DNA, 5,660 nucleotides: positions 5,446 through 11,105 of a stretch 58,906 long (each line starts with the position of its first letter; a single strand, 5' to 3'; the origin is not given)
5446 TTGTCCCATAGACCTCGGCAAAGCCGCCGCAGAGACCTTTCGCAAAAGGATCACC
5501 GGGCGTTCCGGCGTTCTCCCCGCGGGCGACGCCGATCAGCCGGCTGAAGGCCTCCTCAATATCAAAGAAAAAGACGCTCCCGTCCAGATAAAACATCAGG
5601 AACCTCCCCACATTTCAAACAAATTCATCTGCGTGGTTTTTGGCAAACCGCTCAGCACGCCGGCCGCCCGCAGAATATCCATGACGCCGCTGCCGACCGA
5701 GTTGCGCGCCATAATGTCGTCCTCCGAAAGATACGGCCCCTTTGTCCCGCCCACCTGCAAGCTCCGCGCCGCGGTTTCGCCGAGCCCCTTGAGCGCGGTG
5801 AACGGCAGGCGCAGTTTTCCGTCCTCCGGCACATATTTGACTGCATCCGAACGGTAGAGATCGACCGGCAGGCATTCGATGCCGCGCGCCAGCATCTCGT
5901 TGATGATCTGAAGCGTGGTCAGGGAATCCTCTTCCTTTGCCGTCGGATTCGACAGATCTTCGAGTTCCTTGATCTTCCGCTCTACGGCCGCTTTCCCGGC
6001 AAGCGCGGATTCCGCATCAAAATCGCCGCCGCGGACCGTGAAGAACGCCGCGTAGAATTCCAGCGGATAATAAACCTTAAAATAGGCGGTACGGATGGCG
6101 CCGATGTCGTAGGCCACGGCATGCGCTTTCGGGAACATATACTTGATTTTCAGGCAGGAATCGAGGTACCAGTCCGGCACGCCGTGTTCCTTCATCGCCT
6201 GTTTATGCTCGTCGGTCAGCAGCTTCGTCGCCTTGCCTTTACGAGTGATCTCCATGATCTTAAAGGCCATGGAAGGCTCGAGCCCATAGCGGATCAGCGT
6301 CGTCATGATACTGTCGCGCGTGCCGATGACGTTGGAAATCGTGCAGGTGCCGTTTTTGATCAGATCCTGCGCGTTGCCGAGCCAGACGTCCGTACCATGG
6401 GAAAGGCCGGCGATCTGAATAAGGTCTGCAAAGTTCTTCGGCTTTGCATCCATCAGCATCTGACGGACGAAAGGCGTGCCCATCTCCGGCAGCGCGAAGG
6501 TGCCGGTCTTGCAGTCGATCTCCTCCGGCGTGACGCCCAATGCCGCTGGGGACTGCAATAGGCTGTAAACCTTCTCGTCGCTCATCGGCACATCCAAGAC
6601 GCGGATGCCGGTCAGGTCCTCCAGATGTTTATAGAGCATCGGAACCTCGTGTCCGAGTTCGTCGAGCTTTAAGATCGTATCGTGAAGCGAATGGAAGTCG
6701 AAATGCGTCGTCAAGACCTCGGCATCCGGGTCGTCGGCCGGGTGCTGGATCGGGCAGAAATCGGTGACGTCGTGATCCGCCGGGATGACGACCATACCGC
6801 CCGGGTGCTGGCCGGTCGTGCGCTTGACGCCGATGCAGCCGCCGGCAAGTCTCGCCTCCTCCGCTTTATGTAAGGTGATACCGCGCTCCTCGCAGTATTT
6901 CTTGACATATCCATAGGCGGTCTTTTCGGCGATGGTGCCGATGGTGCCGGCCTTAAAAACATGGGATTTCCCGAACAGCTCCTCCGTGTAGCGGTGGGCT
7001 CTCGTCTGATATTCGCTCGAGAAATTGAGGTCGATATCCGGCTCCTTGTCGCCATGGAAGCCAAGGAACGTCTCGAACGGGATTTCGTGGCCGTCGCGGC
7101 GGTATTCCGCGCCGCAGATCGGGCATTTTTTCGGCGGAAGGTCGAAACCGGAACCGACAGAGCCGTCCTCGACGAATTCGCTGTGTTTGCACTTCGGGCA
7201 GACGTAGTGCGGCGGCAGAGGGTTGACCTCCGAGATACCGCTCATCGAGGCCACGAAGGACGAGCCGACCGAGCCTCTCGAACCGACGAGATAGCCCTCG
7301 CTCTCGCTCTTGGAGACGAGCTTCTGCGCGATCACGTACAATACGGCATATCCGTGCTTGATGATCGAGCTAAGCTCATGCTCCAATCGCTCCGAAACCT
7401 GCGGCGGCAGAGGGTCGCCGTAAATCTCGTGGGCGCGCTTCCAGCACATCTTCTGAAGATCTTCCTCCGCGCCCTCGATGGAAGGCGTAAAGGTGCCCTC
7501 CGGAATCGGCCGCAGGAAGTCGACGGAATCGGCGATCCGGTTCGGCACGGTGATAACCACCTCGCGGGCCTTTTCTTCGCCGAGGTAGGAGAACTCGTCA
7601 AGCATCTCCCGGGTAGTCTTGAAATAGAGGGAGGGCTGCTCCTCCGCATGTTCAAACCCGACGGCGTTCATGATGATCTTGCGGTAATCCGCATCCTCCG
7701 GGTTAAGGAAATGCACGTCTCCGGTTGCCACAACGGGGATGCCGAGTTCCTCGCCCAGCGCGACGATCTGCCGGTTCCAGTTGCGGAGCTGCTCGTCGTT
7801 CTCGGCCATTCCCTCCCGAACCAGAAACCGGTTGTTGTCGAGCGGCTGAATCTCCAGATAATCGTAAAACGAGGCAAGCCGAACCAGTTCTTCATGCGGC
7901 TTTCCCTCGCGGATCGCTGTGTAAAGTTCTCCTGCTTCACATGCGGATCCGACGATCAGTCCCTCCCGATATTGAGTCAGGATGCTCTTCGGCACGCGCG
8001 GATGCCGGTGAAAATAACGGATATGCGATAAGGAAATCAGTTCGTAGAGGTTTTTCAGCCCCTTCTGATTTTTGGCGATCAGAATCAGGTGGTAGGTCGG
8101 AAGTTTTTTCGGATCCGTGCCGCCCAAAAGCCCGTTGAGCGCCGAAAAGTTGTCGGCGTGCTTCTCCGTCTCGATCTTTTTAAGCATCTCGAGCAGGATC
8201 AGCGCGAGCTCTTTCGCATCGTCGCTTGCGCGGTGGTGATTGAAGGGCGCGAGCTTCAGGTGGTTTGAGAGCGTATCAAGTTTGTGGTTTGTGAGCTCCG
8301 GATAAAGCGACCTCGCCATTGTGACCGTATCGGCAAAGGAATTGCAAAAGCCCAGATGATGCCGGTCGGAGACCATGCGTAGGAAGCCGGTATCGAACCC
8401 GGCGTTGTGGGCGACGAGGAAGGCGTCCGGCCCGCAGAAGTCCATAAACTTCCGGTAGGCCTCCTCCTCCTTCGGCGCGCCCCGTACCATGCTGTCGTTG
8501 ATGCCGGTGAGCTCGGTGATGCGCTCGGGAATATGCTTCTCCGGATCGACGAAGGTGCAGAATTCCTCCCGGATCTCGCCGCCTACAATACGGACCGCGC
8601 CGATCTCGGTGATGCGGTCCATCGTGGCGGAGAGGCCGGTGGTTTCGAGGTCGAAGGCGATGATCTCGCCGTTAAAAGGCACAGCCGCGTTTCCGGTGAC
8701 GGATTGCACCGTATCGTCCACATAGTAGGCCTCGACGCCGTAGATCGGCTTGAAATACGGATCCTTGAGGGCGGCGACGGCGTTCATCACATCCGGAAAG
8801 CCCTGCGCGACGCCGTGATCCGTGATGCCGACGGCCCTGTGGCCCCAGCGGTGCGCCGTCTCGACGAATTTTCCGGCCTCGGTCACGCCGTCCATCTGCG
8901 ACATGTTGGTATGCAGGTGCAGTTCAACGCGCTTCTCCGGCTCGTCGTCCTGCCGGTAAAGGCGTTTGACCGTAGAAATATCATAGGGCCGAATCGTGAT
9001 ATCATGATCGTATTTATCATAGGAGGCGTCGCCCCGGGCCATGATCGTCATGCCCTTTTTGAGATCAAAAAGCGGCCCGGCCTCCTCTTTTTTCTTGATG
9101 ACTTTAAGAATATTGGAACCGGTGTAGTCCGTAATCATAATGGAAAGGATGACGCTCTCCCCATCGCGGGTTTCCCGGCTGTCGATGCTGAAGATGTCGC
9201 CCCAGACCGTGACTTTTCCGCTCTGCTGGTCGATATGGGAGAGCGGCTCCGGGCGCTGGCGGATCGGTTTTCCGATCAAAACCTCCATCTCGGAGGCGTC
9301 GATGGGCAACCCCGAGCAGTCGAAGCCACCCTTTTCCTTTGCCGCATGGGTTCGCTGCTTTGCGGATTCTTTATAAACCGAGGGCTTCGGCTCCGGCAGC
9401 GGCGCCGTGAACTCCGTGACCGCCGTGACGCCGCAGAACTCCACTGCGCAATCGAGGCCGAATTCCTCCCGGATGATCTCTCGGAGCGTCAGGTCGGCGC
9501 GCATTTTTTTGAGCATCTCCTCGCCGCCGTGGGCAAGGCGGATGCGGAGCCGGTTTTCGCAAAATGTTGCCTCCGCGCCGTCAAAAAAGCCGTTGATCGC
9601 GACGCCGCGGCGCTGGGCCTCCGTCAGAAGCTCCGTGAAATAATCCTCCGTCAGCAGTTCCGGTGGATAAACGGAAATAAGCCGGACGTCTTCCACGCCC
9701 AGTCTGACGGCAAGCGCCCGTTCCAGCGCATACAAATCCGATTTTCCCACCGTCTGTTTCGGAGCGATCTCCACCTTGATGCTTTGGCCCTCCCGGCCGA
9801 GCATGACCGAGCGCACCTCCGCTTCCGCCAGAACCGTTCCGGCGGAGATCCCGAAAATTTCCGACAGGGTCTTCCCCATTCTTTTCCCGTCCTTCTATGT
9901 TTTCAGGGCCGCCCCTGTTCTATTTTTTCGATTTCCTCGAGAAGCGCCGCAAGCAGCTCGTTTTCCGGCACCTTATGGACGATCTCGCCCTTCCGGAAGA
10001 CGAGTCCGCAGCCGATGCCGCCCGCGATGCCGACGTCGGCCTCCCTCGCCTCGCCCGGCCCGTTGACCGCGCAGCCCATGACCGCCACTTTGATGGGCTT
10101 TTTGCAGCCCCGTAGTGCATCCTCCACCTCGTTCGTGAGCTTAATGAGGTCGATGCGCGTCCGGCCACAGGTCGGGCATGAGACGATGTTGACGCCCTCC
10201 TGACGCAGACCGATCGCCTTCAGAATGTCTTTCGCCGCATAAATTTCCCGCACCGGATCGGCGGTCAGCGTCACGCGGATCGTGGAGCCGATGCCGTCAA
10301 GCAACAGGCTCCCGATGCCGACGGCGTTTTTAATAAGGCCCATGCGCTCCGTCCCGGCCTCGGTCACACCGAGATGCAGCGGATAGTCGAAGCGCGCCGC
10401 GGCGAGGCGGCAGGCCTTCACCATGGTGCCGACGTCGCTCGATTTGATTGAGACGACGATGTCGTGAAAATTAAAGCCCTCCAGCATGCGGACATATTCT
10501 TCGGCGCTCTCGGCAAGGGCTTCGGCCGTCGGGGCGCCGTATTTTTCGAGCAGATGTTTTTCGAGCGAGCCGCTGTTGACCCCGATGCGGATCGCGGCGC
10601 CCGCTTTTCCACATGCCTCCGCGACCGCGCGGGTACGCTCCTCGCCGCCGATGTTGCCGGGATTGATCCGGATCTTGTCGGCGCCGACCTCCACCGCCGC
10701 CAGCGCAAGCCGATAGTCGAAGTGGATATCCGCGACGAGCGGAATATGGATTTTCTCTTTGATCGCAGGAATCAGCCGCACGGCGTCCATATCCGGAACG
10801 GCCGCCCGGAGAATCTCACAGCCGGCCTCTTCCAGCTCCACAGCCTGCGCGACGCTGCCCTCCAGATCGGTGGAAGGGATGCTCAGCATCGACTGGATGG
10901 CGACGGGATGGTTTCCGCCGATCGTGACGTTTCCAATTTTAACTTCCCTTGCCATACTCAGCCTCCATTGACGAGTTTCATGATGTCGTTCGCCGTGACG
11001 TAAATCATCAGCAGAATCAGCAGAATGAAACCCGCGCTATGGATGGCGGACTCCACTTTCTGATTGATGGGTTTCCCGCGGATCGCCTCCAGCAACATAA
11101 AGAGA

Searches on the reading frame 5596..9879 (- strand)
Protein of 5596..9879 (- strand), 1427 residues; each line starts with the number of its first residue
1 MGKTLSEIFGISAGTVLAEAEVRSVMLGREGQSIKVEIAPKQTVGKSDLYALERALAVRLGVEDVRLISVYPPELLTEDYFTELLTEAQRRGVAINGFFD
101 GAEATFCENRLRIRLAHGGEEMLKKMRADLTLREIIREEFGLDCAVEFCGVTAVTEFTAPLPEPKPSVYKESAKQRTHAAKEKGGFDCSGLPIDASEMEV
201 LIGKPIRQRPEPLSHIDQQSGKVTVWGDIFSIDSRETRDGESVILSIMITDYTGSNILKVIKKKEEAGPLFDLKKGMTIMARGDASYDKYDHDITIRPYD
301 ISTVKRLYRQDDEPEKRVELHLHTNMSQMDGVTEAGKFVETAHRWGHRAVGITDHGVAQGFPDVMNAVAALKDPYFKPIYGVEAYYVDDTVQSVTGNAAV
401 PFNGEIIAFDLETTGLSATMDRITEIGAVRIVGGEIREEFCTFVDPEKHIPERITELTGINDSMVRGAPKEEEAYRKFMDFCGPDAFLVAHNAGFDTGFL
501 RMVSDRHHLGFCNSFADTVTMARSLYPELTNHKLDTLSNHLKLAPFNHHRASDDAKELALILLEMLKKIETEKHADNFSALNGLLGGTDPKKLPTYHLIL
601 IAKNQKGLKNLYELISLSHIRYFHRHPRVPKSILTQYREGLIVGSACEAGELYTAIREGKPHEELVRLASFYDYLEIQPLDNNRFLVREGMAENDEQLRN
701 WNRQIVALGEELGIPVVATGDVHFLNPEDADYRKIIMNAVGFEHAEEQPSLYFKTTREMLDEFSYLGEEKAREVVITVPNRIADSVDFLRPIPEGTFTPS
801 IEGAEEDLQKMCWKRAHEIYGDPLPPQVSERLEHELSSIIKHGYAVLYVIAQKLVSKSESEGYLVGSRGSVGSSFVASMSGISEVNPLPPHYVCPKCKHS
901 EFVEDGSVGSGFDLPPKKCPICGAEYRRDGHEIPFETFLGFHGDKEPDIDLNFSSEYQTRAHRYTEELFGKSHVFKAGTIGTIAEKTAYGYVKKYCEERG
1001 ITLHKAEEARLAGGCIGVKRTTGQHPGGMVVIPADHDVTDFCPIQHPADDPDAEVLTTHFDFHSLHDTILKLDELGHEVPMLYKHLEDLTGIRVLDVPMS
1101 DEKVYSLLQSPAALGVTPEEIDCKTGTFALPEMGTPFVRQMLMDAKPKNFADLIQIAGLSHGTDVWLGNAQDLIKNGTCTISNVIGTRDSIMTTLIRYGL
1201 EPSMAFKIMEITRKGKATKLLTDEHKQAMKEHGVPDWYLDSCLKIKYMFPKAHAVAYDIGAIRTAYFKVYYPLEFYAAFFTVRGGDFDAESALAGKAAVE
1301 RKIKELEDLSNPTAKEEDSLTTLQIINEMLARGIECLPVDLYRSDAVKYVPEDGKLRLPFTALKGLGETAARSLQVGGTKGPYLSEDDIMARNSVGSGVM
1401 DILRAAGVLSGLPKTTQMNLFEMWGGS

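Call 61: search_protein_families(library=pfam, proteins=[window:5596-9879:-], max_evalue=0.00001)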
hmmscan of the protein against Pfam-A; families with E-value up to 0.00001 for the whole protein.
window:5596-9879:- (1427 aa): 5 families
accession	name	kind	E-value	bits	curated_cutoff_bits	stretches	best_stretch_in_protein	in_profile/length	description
PF07733.18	DNA_pol3_alpha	-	7.2e-58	196.7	23.9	2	807-995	2-150/260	Bacterial DNA polymerase III alpha NTPase domain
PF00929.31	RNase_T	-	1e-37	130.6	24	1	407-561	1-163/164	Exonuclease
PF02811.25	PHP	-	6e-30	105.2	26.4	1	319-669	1-145/164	PHP domain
PF17657.6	DNA_pol3_finger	-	5.4e-20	71.8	22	1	1090-1229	18-159/166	Bacterial DNA polymerase III alpha subunit finger domain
PF14579.12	HHH_6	-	3.9e-08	33.8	25.6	1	1333-1413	1-84/90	Helix-hairpin-helix motif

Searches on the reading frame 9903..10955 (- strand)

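Call 61: search_protein_families(library=pfam, proteins=[window:9903-10955:-], max_evalue=0.00001)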
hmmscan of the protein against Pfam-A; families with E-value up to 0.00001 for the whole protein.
window:9903-10955:- (350 aa): 1 family
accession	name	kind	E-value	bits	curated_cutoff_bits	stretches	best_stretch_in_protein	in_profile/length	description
PF04551.19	GcpE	-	1.7e-146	488.1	32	1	3-344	2-343/343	GcpE protein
